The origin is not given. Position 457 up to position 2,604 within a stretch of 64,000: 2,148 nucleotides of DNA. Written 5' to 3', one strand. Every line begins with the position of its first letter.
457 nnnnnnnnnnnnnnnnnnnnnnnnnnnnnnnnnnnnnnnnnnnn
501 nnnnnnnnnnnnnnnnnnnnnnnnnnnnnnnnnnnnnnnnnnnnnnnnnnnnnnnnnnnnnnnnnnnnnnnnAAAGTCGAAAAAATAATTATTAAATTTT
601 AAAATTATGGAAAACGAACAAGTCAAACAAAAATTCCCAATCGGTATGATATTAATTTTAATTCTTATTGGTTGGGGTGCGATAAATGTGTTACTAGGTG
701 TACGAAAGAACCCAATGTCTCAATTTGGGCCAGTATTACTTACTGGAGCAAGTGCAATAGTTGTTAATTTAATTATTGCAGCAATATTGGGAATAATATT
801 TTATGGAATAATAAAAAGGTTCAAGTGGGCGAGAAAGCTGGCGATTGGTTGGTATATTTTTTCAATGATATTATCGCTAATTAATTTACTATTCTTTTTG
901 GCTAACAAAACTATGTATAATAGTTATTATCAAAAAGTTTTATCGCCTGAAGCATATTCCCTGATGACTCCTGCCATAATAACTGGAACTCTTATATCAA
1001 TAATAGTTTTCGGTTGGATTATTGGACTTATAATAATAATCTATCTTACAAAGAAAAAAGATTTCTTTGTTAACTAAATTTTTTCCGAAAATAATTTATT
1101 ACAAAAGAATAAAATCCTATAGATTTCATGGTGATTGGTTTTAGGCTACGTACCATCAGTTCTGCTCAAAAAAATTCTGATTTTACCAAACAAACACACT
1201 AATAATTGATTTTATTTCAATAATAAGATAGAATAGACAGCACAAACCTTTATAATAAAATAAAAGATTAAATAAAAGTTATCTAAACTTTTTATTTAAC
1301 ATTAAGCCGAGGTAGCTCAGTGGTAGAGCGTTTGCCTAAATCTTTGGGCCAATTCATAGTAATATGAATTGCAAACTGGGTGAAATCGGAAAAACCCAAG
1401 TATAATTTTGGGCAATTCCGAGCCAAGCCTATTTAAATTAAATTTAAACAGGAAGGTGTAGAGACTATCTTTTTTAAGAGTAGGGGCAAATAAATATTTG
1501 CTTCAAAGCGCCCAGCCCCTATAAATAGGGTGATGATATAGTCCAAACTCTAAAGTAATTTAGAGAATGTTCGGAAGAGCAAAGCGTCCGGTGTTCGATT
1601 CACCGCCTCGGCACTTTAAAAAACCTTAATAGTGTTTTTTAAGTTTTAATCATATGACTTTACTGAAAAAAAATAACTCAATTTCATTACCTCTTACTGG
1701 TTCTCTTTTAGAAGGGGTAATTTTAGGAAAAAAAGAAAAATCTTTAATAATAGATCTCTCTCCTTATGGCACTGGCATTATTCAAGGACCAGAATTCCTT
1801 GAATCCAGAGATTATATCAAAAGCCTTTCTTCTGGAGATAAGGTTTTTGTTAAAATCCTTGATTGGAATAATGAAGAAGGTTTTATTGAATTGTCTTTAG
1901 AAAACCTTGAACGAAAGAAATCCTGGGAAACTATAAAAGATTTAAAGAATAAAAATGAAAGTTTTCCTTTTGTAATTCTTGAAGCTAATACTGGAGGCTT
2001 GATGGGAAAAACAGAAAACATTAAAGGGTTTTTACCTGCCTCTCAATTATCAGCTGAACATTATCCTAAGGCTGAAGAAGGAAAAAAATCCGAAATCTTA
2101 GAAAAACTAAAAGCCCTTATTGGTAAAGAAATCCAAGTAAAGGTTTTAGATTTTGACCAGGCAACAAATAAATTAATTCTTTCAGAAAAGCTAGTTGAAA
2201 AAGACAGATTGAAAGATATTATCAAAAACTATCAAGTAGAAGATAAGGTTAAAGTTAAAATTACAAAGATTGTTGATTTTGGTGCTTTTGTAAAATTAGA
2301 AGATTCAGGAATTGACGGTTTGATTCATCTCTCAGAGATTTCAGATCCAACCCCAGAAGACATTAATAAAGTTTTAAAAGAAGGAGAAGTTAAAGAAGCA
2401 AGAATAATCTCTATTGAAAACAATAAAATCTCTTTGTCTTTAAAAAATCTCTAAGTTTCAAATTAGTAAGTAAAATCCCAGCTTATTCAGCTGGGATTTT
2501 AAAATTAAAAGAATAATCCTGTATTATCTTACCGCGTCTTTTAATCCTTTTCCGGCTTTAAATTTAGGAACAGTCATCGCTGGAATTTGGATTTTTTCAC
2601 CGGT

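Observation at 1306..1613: tRNA-Phe(GAA) split by a 236-nt group I intron inserted between U33 and G34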

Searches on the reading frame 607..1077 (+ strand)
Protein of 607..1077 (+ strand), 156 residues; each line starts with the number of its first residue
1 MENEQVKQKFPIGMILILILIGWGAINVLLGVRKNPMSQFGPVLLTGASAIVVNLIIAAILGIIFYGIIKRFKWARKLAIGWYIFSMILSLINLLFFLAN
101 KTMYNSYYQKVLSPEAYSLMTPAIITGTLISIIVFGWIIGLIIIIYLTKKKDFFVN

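Call 49: search_protein_families(library=pfam, proteins=[window:607-1077:+], max_evalue=0.01)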
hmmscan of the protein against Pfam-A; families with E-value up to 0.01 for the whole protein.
window:607-1077:+ (156 aa): 1 family
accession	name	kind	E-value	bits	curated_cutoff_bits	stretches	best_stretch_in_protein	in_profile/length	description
PF09605.15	Trep_Strep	-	0.0032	17.9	28.7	1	44-149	72-176/185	Hypothetical bacterial integral membrane protein (Trep_Strep)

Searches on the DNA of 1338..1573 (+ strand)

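Call 39: search_dna_similar(query=window:1338-1573:+, collection=phages, mode=distant, max_evalue=0.01, max_rows=20)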
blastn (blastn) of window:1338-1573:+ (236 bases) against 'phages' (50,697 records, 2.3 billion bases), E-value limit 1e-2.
Records with a match: 39; places in all: 39; records where one place covers at least 80% of the query: 0.
Best place of each record, by identity: 90-95% 6; 80-90% 27; 60-80% 6.
By first word of the organism name: Vibrio 11; Acinetobacter 6; Alteromonas 5; Pseudomonas 3; Escherichia 3; Edwardsiella 2; Aeromonas 2; Klebsiella 2; Bruynoghevirus 2; Rhizobium 2; and 1 more.
By host as written in the record: Acinetobacter baumannii 1137 5; Pseudomonas aeruginosa 5; - 5; Alteromonas macleodii str. 'Balearic Sea AD45' 5; Escherichia coli 3; Edwardsiella tarda E24.1 2; Aeromonas sp. 2; Klebsiella pneumoniae 2; and 8 more.
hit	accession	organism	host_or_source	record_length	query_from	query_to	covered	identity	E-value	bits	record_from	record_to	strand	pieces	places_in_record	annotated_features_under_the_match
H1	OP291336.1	Acinetobacter phage AIIMS-AbE5-RC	Acinetobacter baumannii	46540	113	228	49%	69.0%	1e-3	48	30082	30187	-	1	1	none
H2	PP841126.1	Acinetobacter phage vB_Ab_1137_KEN_01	Acinetobacter baumannii 1137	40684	113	228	49%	69.0%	1e-3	48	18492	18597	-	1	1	HNH endonuclease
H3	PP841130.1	Acinetobacter phage vB_Ab_1137_KEN_02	Acinetobacter baumannii 1137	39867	113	228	49%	69.0%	1e-3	48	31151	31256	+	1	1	HNH endonuclease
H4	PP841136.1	Acinetobacter phage vB_Ab_1137_KEN_05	Acinetobacter baumannii 1137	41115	113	228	49%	69.0%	1e-3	48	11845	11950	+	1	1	HNH endonuclease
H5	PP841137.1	Acinetobacter phage vB_Ab_1137_KEN_06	Acinetobacter baumannii 1137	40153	113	228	49%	69.0%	1e-3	48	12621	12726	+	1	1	HNH endonuclease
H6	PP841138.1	Acinetobacter phage vB_Ab_1137_KEN_07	Acinetobacter baumannii 1137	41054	113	228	49%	69.0%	1e-3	48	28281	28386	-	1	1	HNH endonuclease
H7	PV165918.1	Edwardsiella phage vB_EtA_DT115P1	Edwardsiella tarda E24.1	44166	166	231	28%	83.6%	2e-7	62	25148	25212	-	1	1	none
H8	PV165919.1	Edwardsiella phage vB_EtA_WAG25P1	Edwardsiella tarda E24.1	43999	166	231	28%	83.6%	2e-7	62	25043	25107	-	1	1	none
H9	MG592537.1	Vibrio phage 1.170.O._10N.261.52.C3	Vibrio sp.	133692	169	228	25%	80.0%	1e-4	52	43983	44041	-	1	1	none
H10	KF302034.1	Pseudoalteromonas phage HM1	Pseudoalteromonas sp. str. H71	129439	177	228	22%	85.2%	1e-5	55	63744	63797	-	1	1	record has no annotation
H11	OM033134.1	Aeromonas phage phiA009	Aeromonas sp.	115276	181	229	21%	84.3%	4e-4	50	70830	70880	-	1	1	none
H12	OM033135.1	Aeromonas phage phiA019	Aeromonas sp.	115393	181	229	21%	84.3%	4e-4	50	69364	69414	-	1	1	none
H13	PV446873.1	Klebsiella phage KPN234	Klebsiella pneumoniae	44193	169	215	20%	83.0%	5e-3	47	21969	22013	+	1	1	none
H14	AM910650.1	Bruynoghevirus LUZ24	Pseudomonas aeruginosa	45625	165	207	18%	88.6%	3e-5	55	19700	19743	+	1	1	none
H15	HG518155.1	Pseudomonas phage TL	Pseudomonas aeruginosa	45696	165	207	18%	88.6%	3e-5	55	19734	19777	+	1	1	none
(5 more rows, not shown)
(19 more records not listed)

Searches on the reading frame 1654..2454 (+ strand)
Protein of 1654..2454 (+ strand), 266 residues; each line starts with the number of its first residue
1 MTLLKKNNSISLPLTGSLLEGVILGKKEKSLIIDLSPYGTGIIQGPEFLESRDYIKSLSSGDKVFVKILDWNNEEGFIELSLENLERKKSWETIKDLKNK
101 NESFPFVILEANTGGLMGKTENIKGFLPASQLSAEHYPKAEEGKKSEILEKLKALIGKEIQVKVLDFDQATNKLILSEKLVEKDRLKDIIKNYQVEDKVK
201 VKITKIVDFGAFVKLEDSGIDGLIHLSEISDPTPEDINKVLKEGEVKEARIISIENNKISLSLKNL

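Call 20: find_encoding_contigs(protein=window:1654-2454:+, flank=3000, max_places=6)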
Protein window:1654-2454:+ (266 aa): 2 contigs read that carry it; 2 places shown.
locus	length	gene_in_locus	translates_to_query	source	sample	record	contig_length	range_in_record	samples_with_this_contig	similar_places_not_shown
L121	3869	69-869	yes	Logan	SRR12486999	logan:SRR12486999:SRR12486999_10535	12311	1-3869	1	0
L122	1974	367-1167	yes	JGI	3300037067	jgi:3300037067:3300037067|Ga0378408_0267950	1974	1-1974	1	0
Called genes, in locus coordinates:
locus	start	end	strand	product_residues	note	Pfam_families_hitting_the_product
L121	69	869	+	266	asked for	PF00575:S1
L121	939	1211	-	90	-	PF00216:Bac_DNA_binding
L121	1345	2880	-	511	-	PF12072:RNase_Y_N, PF08668:HDOD (faint), PF00013:KH_1 (weak), PF01966:HD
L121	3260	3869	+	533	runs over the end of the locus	PF01676:Metalloenzyme, PF06415:iPGM_N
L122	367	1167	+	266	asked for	PF00575:S1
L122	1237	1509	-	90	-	PF00216:Bac_DNA_binding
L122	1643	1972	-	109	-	?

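Call 49: search_protein_families(library=pfam, proteins=[window:1654-2454:+], max_evalue=0.01)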
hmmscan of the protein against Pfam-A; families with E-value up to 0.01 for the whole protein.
window:1654-2454:+ (266 aa): 4 families
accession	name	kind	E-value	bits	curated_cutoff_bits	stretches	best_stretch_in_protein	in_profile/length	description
PF00575.29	S1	-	3.2e-25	88.7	22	2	194-263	3-73/74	S1 RNA binding domain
PF23459.1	S1_RRP5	-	0.001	20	27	0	205-262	13-69/72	RRP5 S1 domain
PF21710.3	Spt6_S1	-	0.0035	18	27.5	0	199-262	20-83/91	Spt6, S1/OB domain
PF24685.1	OB_RRP5_4th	-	0.0046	17.4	31.5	0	220-254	37-71/92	RRP5 OB-fold domain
